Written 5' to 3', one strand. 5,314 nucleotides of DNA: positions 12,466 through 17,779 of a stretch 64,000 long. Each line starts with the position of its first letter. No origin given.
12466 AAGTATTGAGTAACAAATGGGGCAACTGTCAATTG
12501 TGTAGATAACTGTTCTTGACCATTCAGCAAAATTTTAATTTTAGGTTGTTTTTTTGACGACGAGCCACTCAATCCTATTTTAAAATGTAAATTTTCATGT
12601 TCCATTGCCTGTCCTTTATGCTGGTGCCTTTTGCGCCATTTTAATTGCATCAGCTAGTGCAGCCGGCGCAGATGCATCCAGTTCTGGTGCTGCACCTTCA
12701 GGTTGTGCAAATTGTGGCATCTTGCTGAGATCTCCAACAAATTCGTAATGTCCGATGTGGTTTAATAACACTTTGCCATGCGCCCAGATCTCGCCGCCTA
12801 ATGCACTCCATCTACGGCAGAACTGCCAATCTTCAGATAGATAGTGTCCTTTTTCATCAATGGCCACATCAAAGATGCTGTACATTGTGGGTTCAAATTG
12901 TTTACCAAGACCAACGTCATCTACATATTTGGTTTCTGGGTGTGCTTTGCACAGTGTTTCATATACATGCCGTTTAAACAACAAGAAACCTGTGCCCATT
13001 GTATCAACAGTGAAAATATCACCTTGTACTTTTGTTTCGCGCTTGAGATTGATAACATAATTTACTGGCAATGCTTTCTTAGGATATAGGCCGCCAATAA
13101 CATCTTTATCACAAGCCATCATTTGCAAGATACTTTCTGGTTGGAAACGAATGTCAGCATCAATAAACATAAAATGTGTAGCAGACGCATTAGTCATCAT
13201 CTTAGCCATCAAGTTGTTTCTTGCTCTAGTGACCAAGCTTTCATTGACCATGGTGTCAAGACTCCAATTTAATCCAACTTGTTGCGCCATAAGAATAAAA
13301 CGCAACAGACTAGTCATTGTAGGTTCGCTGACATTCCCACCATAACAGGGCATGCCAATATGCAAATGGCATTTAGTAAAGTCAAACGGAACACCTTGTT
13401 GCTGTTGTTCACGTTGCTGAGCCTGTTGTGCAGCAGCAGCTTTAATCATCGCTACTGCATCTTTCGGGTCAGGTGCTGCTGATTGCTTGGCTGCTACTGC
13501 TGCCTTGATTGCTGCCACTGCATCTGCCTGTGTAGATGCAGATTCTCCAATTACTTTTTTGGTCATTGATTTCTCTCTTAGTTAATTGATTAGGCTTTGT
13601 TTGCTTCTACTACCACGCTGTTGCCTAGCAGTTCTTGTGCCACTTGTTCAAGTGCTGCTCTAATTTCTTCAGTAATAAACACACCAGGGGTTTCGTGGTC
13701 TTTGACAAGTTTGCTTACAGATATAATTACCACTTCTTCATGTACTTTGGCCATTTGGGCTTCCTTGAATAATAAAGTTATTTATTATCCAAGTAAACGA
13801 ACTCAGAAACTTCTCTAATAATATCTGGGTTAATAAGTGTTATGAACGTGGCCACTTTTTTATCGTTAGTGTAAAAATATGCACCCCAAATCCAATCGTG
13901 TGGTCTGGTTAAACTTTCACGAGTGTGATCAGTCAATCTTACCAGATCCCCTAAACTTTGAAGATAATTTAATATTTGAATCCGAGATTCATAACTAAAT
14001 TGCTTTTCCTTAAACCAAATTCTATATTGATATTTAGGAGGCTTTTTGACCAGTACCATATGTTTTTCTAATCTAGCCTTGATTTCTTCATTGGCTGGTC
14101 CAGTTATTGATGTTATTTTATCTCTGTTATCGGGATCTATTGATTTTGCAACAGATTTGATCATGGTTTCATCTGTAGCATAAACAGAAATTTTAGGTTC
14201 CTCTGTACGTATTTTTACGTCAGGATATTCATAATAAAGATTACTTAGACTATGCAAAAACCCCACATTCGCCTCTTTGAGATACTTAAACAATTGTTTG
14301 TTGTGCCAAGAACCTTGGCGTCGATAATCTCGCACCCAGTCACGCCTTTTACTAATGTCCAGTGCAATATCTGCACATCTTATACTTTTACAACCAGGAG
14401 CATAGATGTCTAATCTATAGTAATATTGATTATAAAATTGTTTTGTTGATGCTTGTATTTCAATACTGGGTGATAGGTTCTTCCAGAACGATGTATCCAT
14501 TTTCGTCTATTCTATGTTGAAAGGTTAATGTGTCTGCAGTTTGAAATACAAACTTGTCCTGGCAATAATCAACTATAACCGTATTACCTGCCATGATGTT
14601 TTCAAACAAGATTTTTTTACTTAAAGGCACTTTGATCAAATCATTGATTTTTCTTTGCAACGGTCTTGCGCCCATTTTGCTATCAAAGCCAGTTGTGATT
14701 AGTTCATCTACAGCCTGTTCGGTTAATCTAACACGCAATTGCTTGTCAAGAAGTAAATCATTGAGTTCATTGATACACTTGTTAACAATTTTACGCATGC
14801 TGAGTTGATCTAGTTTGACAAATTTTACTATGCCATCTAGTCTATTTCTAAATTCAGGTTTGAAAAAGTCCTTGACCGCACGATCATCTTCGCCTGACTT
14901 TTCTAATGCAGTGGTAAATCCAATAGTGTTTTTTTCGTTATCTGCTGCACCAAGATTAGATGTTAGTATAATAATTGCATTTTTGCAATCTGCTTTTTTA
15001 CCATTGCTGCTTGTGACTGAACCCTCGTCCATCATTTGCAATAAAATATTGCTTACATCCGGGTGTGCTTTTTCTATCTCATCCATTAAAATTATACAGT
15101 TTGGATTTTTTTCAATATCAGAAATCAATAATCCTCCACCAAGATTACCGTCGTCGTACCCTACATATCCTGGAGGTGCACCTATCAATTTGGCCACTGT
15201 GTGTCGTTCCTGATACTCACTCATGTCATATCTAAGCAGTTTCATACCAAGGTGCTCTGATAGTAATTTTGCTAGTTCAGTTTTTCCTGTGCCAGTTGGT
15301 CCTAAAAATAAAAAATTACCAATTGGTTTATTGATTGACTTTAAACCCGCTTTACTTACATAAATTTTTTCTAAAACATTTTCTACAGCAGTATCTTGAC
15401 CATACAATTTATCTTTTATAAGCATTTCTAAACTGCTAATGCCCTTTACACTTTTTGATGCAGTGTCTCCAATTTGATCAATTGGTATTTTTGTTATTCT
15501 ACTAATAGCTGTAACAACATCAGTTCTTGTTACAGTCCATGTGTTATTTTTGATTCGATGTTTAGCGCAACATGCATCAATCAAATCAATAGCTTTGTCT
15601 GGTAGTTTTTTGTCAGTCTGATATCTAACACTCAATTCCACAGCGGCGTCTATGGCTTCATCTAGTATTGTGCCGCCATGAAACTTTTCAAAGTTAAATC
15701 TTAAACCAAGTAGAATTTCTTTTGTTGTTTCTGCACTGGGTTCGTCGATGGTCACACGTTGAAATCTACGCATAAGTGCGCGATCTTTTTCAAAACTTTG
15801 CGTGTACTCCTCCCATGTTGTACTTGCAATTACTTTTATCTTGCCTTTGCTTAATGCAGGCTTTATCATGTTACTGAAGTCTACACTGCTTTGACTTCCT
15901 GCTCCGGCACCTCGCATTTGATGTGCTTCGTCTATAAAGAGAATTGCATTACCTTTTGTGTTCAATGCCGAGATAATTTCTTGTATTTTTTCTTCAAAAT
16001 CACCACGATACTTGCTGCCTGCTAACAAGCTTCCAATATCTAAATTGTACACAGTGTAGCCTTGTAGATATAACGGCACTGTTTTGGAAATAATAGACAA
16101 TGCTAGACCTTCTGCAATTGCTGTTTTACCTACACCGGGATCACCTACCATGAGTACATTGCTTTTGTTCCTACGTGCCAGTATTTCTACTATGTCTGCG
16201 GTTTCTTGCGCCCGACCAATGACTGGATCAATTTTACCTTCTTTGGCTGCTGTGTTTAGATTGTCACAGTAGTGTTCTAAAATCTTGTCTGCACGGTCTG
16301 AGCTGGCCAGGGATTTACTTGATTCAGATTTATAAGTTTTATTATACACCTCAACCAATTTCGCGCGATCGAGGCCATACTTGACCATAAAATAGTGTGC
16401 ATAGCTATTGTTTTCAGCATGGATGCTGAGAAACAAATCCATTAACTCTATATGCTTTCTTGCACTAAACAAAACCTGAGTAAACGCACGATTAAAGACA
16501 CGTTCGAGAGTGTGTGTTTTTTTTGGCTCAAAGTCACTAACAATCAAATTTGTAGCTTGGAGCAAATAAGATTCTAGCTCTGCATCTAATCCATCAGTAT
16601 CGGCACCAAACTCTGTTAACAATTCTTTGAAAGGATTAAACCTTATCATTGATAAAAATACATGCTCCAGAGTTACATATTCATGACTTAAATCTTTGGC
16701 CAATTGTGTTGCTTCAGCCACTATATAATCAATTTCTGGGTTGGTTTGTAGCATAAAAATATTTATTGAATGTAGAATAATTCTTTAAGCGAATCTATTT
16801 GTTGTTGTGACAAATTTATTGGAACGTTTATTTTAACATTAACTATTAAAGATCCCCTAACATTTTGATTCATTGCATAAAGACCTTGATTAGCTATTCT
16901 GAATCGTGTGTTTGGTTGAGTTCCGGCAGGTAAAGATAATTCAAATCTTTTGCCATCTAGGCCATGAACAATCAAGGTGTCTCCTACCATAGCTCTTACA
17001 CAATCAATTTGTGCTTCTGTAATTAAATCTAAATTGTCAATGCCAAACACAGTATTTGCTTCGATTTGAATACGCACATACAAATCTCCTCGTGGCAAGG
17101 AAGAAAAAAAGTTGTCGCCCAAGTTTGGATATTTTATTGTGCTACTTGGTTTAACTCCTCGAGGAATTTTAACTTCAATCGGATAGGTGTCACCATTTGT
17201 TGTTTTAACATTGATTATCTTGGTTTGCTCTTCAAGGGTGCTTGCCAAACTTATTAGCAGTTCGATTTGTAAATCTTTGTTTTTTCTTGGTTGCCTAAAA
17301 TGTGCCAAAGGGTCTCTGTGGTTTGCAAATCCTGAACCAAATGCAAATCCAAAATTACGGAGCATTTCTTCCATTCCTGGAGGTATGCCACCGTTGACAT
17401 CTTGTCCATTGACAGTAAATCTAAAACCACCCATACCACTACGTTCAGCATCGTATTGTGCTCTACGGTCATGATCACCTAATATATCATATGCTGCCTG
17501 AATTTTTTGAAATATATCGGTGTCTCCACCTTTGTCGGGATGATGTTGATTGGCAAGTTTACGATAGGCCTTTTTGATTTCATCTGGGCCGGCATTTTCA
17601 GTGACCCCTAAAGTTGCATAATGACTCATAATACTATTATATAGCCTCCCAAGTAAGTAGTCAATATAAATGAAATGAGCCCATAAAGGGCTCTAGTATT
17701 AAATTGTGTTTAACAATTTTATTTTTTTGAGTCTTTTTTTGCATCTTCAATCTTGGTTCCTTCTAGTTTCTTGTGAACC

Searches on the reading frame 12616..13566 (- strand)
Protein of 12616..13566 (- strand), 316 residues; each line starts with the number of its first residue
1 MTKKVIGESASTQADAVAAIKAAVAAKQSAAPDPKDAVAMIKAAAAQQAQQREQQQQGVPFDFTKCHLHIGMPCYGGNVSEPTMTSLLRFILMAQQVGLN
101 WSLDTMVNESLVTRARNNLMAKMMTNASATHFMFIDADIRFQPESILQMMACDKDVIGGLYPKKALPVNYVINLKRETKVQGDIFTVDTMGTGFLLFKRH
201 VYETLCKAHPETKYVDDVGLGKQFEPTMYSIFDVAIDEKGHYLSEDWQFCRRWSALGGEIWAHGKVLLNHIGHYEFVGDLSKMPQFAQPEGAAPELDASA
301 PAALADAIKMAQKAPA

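Call 66: search_protein_families(library=pfam, proteins=[window:12616-13566:-], max_evalue=0.001)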
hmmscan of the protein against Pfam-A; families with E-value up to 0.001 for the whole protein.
window:12616-13566:- (316 aa): 1 family
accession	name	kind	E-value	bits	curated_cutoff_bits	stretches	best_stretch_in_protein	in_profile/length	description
PF03452.20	Anp1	-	2.5e-05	24.3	28.8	1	111-157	120-166/263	Anp1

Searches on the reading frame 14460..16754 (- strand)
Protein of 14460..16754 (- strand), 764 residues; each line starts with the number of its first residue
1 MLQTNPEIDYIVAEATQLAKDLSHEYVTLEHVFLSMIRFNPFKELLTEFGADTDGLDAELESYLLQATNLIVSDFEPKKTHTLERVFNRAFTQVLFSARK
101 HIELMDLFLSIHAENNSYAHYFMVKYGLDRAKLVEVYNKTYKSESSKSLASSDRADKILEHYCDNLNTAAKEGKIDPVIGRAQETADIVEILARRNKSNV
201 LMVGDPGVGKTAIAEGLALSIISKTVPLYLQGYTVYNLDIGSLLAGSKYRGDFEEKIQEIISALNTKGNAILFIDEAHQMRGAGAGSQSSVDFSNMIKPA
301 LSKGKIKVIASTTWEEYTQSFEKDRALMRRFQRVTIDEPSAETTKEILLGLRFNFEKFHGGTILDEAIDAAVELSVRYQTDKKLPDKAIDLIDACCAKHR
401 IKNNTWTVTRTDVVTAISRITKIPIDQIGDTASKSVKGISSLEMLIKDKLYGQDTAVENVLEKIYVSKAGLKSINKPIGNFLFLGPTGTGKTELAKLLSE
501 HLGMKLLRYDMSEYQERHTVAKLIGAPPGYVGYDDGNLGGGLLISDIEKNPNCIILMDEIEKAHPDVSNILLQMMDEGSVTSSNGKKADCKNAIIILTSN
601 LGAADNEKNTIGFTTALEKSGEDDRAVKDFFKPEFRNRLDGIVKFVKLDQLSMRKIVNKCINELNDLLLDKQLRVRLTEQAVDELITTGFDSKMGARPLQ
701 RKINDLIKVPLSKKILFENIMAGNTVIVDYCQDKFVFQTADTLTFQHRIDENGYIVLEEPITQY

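Call 66: search_protein_families(library=pfam, proteins=[window:14460-16754:-], max_evalue=0.001)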
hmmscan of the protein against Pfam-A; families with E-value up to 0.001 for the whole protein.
window:14460-16754:- (764 aa): 31 families (the best 25 are shown)
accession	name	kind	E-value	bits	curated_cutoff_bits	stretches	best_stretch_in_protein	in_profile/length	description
PF07724.20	AAA_2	-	8.4e-54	182.5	27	1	476-640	1-164/166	AAA domain (Cdc48 subfamily)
PF00004.35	AAA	-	4e-28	98.9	21.2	2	200-334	1-126/131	ATPase family associated with various cellular activities (AAA)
PF17871.7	AAA_lid_9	-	1.3e-22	80.1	22.8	1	340-426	1-87/104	AAA lid domain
PF10431.15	ClpB_D2-small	-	1.2e-18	67.3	21.9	1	648-728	1-81/81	C-terminal, D2-small domain, of ClpB protein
PF07728.20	AAA_5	-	1.2e-16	61.4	22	1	480-603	1-125/139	AAA domain (dynein-related subfamily)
PF13401.12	AAA_22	-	1.6e-11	45.1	27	1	195-281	3-97/130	AAA domain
PF13191.12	AAA_16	-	3.1e-10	41.2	32.6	1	178-237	2-63/167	AAA ATPase domain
PF00158.32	Sigma54_activat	-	1.8e-09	37.9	20.2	1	479-599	23-141/168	Sigma-54 interaction domain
PF05496.18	RuvB_N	-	4.4e-09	36.7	27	0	458-506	13-61/159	Holliday junction DNA helicase RuvB P-loop domain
PF05621.17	TniB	-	6.3e-08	32.7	22.4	1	194-337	32-185/189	Bacterial TniB protein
PF02861.25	Clp_N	-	8.5e-08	32.7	20.7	1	17-64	3-52/53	Clp amino terminal domain, pathogenicity island component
PF20720.3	nSTAND3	-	1.4e-07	31.8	27.2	1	187-275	9-72/155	Novel STAND NTPase 3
PF01695.23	IstB_IS21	-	1.5e-07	31.6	24.1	0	195-261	90-152/238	IstB-like ATP binding protein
PF01078.27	Mg_chelatase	-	2.5e-07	30.8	20.3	0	187-218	13-43/207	Magnesium chelatase, subunit ChlI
PF13238.12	AAA_18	-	1.2e-06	29.5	29.4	0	484-559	4-43/128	AAA domain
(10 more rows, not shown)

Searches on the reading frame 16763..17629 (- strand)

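Call 66: search_protein_families(library=pfam, proteins=[window:16763-17629:-], max_evalue=0.001)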
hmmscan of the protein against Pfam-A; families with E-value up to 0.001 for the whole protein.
window:16763-17629:- (288 aa): 2 families
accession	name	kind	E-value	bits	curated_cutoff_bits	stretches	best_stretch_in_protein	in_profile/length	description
PF01556.23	DnaJ_C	-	5.6e-29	101.6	26.6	1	121-270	2-152/152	DnaJ C terminal domain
PF00226.36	DnaJ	-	1.5e-20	73.5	27.8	1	3-60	2-63/63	DnaJ domain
